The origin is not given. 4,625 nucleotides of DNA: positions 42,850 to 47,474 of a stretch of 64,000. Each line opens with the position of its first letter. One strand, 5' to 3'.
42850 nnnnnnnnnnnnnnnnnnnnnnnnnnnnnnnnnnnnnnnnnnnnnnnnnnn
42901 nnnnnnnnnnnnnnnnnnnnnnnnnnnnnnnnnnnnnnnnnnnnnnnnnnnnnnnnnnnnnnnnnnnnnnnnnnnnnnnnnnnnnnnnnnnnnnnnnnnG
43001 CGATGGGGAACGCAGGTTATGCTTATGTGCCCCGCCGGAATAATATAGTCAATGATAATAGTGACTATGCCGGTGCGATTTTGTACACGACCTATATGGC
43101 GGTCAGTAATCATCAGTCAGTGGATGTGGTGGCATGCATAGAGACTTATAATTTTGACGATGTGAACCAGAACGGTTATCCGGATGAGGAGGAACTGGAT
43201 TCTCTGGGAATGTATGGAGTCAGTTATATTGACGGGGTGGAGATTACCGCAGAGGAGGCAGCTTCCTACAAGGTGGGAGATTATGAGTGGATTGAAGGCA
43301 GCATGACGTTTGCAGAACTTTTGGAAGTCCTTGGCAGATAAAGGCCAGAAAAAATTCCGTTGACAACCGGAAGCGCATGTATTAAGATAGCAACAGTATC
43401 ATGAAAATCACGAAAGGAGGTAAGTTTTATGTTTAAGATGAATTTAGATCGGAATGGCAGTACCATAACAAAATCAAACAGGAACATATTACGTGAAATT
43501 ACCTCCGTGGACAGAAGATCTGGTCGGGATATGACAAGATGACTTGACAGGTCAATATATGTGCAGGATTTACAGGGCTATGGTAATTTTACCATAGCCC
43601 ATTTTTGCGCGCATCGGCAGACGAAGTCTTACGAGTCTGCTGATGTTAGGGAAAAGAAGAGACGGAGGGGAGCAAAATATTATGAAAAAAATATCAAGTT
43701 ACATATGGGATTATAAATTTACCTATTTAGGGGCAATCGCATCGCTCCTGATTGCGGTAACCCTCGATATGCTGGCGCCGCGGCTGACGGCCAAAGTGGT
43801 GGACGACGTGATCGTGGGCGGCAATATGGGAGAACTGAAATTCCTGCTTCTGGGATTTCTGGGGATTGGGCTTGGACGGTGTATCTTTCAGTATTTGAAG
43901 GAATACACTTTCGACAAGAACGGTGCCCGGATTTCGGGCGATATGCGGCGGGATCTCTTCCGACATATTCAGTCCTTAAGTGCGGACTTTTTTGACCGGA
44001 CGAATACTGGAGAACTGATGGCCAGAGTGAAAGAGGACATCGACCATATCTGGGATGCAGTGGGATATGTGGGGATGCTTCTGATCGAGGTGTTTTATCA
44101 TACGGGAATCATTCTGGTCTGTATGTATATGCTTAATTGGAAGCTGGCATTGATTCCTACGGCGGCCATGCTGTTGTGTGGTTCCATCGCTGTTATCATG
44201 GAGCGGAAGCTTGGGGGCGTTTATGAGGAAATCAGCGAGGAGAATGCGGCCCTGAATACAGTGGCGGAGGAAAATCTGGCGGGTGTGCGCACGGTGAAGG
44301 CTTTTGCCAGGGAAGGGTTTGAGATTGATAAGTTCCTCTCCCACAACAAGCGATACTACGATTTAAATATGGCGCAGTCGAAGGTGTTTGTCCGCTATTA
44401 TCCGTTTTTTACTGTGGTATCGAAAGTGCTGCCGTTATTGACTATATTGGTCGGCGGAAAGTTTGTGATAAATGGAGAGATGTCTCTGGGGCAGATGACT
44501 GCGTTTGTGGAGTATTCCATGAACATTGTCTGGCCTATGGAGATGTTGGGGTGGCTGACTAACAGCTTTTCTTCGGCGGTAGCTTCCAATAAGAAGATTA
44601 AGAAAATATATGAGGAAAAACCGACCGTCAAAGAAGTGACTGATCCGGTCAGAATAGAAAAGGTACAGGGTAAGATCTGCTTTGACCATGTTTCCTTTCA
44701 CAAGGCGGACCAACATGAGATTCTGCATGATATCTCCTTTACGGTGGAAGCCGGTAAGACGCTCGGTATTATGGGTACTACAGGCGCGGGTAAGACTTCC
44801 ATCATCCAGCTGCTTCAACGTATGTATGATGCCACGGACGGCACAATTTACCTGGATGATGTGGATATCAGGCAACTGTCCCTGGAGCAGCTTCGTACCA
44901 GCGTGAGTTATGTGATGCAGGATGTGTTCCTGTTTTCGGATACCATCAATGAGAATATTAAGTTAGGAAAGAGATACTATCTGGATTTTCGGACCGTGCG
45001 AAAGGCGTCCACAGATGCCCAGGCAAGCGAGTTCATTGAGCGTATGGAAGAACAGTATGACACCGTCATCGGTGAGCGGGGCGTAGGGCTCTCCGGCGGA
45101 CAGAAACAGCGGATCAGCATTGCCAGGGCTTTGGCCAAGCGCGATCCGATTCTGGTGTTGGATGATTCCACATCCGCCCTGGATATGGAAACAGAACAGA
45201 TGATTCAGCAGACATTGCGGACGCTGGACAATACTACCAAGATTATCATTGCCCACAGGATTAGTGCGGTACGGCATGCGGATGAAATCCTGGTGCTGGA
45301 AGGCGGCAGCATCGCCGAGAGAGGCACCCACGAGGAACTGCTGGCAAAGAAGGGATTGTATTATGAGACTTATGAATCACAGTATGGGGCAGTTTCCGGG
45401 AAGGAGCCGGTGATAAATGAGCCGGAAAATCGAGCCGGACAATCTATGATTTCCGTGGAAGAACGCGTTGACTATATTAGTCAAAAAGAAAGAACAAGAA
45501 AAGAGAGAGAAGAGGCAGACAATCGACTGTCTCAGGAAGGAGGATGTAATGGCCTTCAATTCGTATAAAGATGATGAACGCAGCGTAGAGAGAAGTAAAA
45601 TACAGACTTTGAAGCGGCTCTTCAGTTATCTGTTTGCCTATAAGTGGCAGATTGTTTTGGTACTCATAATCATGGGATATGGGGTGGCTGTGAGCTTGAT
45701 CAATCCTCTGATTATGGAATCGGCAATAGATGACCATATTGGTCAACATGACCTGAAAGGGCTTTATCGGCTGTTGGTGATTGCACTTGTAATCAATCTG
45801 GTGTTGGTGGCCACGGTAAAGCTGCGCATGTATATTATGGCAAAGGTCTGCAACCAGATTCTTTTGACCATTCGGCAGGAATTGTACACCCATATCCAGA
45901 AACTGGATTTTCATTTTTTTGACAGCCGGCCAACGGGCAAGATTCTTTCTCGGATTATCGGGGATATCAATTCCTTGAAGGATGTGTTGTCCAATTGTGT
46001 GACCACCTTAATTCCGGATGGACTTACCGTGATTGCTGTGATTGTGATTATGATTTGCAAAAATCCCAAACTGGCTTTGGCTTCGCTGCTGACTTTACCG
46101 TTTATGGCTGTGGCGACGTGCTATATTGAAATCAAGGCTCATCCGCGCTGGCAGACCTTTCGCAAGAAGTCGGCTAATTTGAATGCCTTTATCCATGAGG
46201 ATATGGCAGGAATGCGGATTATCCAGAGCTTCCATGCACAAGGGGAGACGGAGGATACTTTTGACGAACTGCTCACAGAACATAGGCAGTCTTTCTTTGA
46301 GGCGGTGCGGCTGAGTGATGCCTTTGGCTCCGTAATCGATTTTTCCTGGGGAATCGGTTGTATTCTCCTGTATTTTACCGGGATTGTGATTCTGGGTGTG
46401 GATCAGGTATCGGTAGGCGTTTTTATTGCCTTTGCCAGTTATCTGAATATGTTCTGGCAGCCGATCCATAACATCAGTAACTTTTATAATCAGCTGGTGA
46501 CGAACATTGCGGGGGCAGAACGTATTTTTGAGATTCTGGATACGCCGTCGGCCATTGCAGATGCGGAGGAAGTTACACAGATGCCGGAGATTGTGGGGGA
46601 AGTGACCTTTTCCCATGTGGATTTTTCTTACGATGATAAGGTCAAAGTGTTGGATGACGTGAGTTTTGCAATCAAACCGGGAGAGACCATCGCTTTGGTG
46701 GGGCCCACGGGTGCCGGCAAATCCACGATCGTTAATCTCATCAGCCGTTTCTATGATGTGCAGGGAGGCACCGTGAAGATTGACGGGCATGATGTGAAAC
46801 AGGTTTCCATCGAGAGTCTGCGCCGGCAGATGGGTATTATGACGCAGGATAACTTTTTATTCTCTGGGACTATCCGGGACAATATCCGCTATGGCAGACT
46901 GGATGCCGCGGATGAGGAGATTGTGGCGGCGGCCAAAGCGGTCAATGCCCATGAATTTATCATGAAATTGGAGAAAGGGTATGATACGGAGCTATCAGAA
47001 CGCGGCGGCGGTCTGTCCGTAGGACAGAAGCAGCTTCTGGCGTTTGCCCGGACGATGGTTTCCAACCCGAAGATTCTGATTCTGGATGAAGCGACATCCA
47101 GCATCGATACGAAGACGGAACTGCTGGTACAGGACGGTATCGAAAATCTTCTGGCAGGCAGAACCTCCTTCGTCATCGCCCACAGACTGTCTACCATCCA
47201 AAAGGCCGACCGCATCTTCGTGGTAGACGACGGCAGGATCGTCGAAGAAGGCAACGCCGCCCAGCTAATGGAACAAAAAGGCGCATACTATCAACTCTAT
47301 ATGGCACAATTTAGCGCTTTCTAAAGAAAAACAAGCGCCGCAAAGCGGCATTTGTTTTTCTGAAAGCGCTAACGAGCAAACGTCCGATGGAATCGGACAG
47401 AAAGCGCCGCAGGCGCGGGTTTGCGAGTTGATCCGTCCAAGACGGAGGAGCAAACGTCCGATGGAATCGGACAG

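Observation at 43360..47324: Unannotated leader-peptide attenuator controlling a heterodimeric ABC exporter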

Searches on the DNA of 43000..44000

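Call 3: search_rna_families(source=window, start=43000, end=44000, threshold=evalue, max_evalue=10)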
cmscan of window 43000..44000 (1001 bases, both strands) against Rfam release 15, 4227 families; matches with E-value up to 10: 3.
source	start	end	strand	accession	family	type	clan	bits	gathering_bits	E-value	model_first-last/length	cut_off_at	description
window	43115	43148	+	RF00279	SNORD45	Gene; snRNA; snoRNA; CD-box;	-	16.9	42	3.8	1-72/72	no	Small nucleolar RNA SNORD45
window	43561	43602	+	RF02596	cyano_het_sRNA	Gene; sRNA;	-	15.9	35.7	3.2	1-56/56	no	Cyanobacteria heterocyst sRNA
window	43848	43933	+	RF01514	Afu_513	Gene; snRNA; snoRNA; CD-box;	-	12.6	48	5.2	1-103/103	no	A. fumigatus snoRNA Afu_513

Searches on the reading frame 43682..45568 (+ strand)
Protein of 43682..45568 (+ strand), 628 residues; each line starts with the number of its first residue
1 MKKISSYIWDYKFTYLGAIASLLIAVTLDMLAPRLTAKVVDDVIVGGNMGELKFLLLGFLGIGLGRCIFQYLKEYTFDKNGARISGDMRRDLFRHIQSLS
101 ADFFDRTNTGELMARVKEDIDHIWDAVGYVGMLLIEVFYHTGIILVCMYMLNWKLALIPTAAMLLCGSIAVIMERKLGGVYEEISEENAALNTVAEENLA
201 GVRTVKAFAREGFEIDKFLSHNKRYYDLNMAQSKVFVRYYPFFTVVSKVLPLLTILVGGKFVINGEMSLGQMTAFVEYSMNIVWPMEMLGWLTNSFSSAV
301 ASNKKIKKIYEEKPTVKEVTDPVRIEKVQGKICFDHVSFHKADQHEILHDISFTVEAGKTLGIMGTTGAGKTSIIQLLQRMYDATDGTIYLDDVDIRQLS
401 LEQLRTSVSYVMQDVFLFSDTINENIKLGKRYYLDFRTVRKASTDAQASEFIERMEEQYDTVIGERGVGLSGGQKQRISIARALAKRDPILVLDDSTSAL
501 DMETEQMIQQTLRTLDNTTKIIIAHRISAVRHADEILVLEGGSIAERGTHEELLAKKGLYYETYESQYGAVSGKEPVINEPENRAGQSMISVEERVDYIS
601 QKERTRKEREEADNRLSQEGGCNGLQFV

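Call 8: search_protein_families(library=ncbifam, proteins=[window:43682-45568:+])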
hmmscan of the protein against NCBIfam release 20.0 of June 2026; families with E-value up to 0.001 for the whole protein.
window:43682-45568:+ (628 aa): 187 families (the best 25 are shown)
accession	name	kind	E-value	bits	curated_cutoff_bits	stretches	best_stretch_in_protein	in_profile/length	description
TIGR02203.1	MsbA_lipidA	equivalog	1.6e-118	396.7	602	1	2-568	3-570/572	lipid A export permease/ATP-binding protein MsbA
TIGR02204.1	MsbA_rel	hypoth_equivalog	1.1e-114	384.3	780.4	1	2-564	7-572/576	ABC transporter, permease/ATP-binding protein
TIGR00958.1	3a01208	subfamily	2.3e-112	376.6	874.6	1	14-562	162-709/711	antigen peptide transporter 2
NF052233.1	CphA_assoc_ABC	equivalog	6.6e-109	365.3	880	1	11-574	182-750/766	cyanophycin metabolism-associated ABC transporter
NF008055.0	PRK10789.1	equivalog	1.4e-106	357.3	845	1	7-567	10-571/590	SmdA family multidrug ABC transporter permease/ATP-binding protein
NF045513.1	HepA_fam_ABC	equivalog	1.6e-104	350.5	725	1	16-568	54-610/610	heterocyst formation ABC transporter subunit HepA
TIGR01846.1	type_I_sec_HlyB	subfamily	2.6e-103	346.6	725.55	1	23-568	149-693/694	type I secretion system permease/ATPase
NF008381.0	PRK11176.1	equivalog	1.4e-100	337.4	867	1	2-569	14-581/582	lipid A ABC transporter ATP-binding protein/permease MsbA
NF010178.0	PRK13657.1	equivalog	1.7e-100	337.2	733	1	18-567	25-570/588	glucan ABC transporter ATP-binding protein/ permease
TIGR03375.1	type_I_sec_LssB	subfamily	8.6e-91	305.2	693.1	1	8-556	144-691/696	type I secretion system permease/ATPase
TIGR03796.1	NHLM_micro_ABC1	equivalog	1.8e-90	304.1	853.3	1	19-561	161-706/710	NHLP family bacteriocin export ABC transporter peptidase/permease/ATPase subunit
TIGR01193.1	bacteriocin_ABC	subfamily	2.6e-86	290.7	523.85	1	18-564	162-706/708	peptide cleavage/export ABC transporter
TIGR03797.1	NHLM_micro_ABC2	equivalog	5.6e-83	279.6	709.4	1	21-567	144-685/686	NHLP bacteriocin export ABC transporter permease/ATPase subunit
NF000474.1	tet_ABC_46_A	exception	5e-80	269.6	1250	1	2-567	3-568/574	tetracycline efflux ABC transporter Tet(46) subunit A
TIGR01192.1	chvA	subfamily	1e-79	268.7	585.4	1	12-563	18-566/585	glucan export ABC transporter ATP-binding protein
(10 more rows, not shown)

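Call 9: search_protein_families(library=pfam, proteins=[window:43682-45568:+])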
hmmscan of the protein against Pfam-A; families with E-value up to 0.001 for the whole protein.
window:43682-45568:+ (628 aa): 3 families
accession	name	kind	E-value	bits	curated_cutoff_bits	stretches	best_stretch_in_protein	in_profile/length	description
PF00664.28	ABC_membrane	-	5.3e-51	174.3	28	1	18-286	4-274/274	ABC transporter transmembrane region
PF00005.33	ABC_tran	-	7.9e-32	111.2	25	1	348-498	1-137/137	ABC transporter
PF02463.25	SMC_N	-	2.4e-07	30.8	40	1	331-537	110-209/220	RecF/RecN/SMC N terminal domain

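Call 21: find_related_loci(query=window:43682-45568:+, collection=genome_contigs, flank=1200)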
Query window:43682-45568:+ (628 aa) in genome_contigs; peptide patterns used: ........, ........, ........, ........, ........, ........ (x = any residue, [..] = any of these).
328 stretches matched a pattern; 297 encode a relative of the query (tblastn E <= 1e-3); the best 80 are kept; 80 distinct loci.
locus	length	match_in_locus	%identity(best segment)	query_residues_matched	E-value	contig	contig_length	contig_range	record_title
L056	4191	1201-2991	91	1-628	0e+0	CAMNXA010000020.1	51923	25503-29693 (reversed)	MAG: uncultured Lachnospiraceae bacterium isolate SRR19792994_bin.15_metawrap_v1.3_MAG genome assembly, contig: ERZ12290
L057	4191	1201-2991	91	1-628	0e+0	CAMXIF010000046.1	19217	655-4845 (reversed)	MAG TPA_asm: uncultured bacterium isolate SRR17120549_bin.10_metawrap_v1.3_MAG genome assembly, contig: NODE.660_length_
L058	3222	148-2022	94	1-628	0e+0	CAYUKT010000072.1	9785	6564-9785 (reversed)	MAG TPA_asm: uncultured Bacteroides sp. isolate SRP287540_co1_68 genome assembly, contig: NODE_7678_length_9785_cov_7.46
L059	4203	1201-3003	88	1-628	0e+0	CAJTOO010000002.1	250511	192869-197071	MAG TPA_asm: uncultured Lachnospiraceae bacterium isolate MGBC104969 genome assembly, contig: MGBC104969.2, whole genome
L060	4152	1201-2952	91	1-586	0e+0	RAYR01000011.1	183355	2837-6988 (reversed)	Bacterium 0.1xD8-71 strain 0.1xD8-71 Scaffold7_1, whole genome shotgun sequence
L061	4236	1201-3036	84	1-613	0e+0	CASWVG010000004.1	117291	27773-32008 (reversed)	MAG: uncultured Lachnospiraceae bacterium isolate extra-ERR2136575.16_1677762971 genome assembly, contig: NODE_29_length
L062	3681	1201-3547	81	1-621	0e+0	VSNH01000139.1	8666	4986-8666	MAG: Lachnospiraceae bacterium isolate SC1186_S39_bin.15 SC1186_S39_SC1186_S39_bin.15_contig_139, whole genome shotgun s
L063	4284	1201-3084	79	1-628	0e+0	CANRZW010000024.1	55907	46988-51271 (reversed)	MAG TPA_asm: uncultured Lachnospiraceae bacterium isolate SRR15510226_bin.4_metawrap_v1.3_MAG genome assembly, contig: N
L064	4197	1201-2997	82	1-595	0e+0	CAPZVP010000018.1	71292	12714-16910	MAG TPA_asm: uncultured Lachnospiraceae bacterium isolate MGBC154314 genome assembly, contig: MGBC154314.18, whole genom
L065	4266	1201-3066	82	1-620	0e+0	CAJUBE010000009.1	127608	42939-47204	MAG TPA_asm: uncultured Lachnospiraceae bacterium isolate MGBC123502 genome assembly, contig: MGBC123502.9, whole genome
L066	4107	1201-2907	86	1-569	0e+0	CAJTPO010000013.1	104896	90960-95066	MAG TPA_asm: uncultured Lachnospiraceae bacterium isolate MGBC106400 genome assembly, contig: MGBC106400.13, whole genom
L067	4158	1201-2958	83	1-584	0e+0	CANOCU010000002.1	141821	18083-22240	MAG TPA_asm: uncultured Lachnospiraceae bacterium isolate SRR13921779_bin.86_metawrap_v1.3_MAG genome assembly, contig:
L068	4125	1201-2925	87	1-575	0e+0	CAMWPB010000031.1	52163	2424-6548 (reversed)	MAG TPA_asm: uncultured Lachnospiraceae bacterium isolate SRR14411303_bin.8_metawrap_v1.3_MAG genome assembly, contig: N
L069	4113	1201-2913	88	1-571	0e+0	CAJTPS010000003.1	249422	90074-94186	MAG TPA_asm: uncultured Lachnospiraceae bacterium isolate MGBC108720 genome assembly, contig: MGBC108720.3, whole genome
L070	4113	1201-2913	88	1-571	0e+0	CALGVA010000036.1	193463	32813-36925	MAG TPA_asm: uncultured Lachnospiraceae bacterium isolate DRR014786_bin.81_CONCOCT_v1.1_MAG genome assembly, contig: ERZ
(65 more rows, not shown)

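Call 24: search_solved_structures(query=window:43682-45568:+, max_evalue=1e-60)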
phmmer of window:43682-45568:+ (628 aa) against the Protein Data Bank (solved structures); distinct sequences matched with E-value up to 1e-60: 179 (the best 60 are shown).
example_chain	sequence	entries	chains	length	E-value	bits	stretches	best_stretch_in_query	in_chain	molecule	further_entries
6fn1_A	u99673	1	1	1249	8.6e-146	490.2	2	58-568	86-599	Human-mouse chimeric ABCB1 (ABCBHM)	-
6fn4_A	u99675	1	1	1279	9.5e-146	490.1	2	58-568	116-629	Apo form of Human-mouse chimeric ABCB1 (ABCB1HM) in complex with Antigen binding fragment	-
6qee_A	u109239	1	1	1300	1.5e-145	489.4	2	58-567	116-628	ABCB1HM-EQ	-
6ujt_A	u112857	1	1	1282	1.7e-145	489.2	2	58-567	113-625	ATP-dependent translocase ABCB1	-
7zk4_A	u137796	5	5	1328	2.1e-145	488.9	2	58-575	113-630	ATP-dependent translocase ABCB1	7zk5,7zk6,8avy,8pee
6ujw_A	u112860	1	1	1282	2.2e-145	488.8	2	58-567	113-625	ATP-dependent translocase ABCB1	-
6ujr_A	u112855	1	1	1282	2.4e-145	488.7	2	58-567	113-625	ATP-dependent translocase ABCB1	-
6ujs_A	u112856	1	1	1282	2.5e-145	488.7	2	58-567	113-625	ATP-dependent translocase ABCB1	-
4q9h_A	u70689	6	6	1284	2.8e-145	488.5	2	58-567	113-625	Multidrug resistance protein 1A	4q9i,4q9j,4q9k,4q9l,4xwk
4ksb_A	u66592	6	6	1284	2.8e-145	488.5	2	58-567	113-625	Multidrug resistance protein 1A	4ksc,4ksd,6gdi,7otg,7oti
4m2s_A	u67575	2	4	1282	3e-145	488.4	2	58-567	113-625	Multidrug resistance protein 1A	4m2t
5kpi_A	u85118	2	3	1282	3.1e-145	488.4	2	58-567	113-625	Multidrug resistance protein 1A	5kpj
4lsg_A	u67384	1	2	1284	3.3e-145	488.3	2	58-567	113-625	Multidrug resistance protein 1A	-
4m1m_A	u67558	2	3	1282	3.5e-145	488.2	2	58-567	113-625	Multidrug resistance protein 1A | ATP-dependent translocase ABCB1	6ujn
6ujp_A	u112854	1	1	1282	4e-145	488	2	58-567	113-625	ATP-dependent translocase ABCB1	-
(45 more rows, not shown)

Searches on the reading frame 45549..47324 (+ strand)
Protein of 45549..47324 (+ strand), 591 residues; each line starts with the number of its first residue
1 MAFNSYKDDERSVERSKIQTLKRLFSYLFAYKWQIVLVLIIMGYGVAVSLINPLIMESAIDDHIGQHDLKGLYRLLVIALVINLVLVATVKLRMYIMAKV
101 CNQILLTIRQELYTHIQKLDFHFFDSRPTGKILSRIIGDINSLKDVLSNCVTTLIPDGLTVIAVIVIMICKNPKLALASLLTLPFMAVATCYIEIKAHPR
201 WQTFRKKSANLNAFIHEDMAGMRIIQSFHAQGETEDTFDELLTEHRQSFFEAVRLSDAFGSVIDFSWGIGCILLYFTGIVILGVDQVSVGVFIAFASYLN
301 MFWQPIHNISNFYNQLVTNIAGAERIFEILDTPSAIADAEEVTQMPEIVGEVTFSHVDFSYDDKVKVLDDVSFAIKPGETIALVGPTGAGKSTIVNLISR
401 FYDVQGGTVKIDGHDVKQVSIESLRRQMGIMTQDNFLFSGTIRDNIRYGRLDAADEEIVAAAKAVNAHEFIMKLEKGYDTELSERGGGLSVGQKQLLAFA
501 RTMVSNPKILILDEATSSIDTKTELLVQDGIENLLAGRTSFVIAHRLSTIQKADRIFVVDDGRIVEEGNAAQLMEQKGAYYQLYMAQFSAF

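Call 8: search_protein_families(library=ncbifam, proteins=[window:45549-47324:+])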
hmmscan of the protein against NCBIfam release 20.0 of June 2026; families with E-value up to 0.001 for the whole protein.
window:45549-47324:+ (591 aa): 184 families (the best 25 are shown)
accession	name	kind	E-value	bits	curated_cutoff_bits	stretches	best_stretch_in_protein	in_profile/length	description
NF052233.1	CphA_assoc_ABC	equivalog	2.9e-137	459.1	880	1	13-588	164-744/766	cyanophycin metabolism-associated ABC transporter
TIGR02204.1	MsbA_rel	hypoth_equivalog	1.4e-131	440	780.4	1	17-588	2-576/576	ABC transporter, permease/ATP-binding protein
TIGR02203.1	MsbA_lipidA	equivalog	6.7e-131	437.6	602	1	21-589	2-571/572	lipid A export permease/ATP-binding protein MsbA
TIGR00958.1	3a01208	subfamily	5.1e-121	405.2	874.6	1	12-583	140-710/711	antigen peptide transporter 2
TIGR01846.1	type_I_sec_HlyB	subfamily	2.7e-115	386.3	725.55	1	29-587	135-692/694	type I secretion system permease/ATPase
NF010178.0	PRK13657.1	equivalog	6e-112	375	733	1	18-588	4-571/588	glucan ABC transporter ATP-binding protein/ permease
NF008381.0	PRK11176.1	equivalog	2.6e-111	372.8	867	1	14-589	6-581/582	lipid A ABC transporter ATP-binding protein/permease MsbA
NF045513.1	HepA_fam_ABC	equivalog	1.5e-106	357.2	725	1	70-587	92-609/610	heterocyst formation ABC transporter subunit HepA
NF008056.1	PRK10790.1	equivalog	3.6e-98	329.6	746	1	17-588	7-576/584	SmdB family multidrug efflux ABC transporter permease/ATP-binding protein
TIGR03797.1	NHLM_micro_ABC2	equivalog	2.7e-95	320.3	709.4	1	15-587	118-685/686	NHLP bacteriocin export ABC transporter permease/ATPase subunit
TIGR03375.1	type_I_sec_LssB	subfamily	3.3e-95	319.8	693.1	1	7-577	123-692/696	type I secretion system permease/ATPase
TIGR03796.1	NHLM_micro_ABC1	equivalog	3.5e-92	309.8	853.3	1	17-583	138-708/710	NHLP family bacteriocin export ABC transporter peptidase/permease/ATPase subunit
NF000475.1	tet_ABC_46_B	exception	9.5e-92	308.4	1250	1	19-586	2-573/578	tetracycline efflux ABC transporter Tet(46) subunit B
TIGR01193.1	bacteriocin_ABC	subfamily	9.9e-92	308.6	523.85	1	14-584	137-706/708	peptide cleavage/export ABC transporter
TIGR01192.1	chvA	subfamily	1.2e-88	298.3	585.4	1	18-584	4-567/585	glucan export ABC transporter ATP-binding protein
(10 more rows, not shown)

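Call 9: search_protein_families(library=pfam, proteins=[window:45549-47324:+])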
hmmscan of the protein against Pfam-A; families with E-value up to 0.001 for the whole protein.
window:45549-47324:+ (591 aa): 4 families
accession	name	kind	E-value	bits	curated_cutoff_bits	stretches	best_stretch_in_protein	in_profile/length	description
PF00664.28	ABC_membrane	-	2.9e-40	139.1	28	1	45-305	11-273/274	ABC transporter transmembrane region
PF00005.33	ABC_tran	-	3.1e-34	118.9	25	1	368-517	1-137/137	ABC transporter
PF02463.25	SMC_N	-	1.4e-07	31.6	40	1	402-559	103-211/220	RecF/RecN/SMC N terminal domain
PF03193.22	RsgA_GTPase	-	0.00046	20.5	30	1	341-404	71-132/174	RsgA GTPase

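Call 25: search_solved_structures(query=window:45549-47324:+, max_evalue=1e-60)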
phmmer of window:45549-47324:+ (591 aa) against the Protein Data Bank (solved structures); distinct sequences matched with E-value up to 1e-60: 192 (the best 60 are shown).
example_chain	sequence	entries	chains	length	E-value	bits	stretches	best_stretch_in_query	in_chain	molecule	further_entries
9ody_A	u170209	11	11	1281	3.3e-155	521.1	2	86-587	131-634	ATP-binding cassette, sub-family B (MDR/TAP), member 4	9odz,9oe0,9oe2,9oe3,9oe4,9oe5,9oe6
9oe1_A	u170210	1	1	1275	3.9e-155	520.9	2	86-587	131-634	ATP-binding cassette, sub-family B (MDR/TAP), member 4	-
36cg_U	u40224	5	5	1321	4.6e-150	504.1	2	84-587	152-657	Bile salt export pump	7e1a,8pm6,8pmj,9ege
7dv5_U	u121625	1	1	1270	5.8e-150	503.8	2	84-587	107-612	Bile salt export pump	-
9n1y_A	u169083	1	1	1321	9.7e-150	503.1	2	84-587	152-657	Bile salt export pump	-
8pmd_A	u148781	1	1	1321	1.2e-149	502.8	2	84-587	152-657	Bile salt export pump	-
8woi_A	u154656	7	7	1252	5.4e-149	500.6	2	83-587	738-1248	ABC transporter B family member 19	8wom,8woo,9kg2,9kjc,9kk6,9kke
9nfi_A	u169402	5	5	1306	8.3e-149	500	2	82-587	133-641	Permeability Glycoprotein (P-gp)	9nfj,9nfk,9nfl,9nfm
8wp0_A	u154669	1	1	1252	3.5e-148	497.9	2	83-587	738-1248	ABC transporter B family member 19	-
6fn1_A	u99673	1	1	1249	1e-147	496.4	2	82-588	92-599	Human-mouse chimeric ABCB1 (ABCBHM)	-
6fn4_A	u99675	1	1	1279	1.1e-147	496.2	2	82-588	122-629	Apo form of Human-mouse chimeric ABCB1 (ABCB1HM) in complex with Antigen binding fragment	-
6ujw_A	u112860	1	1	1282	5e-147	494.1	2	83-588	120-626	ATP-dependent translocase ABCB1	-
6q81_A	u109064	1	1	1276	6.9e-147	493.6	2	83-588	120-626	P-glycoprotein (ABCB1)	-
4m2s_A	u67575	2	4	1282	7.1e-147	493.6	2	83-588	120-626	Multidrug resistance protein 1A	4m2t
5kpi_A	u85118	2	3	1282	7.1e-147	493.6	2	83-588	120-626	Multidrug resistance protein 1A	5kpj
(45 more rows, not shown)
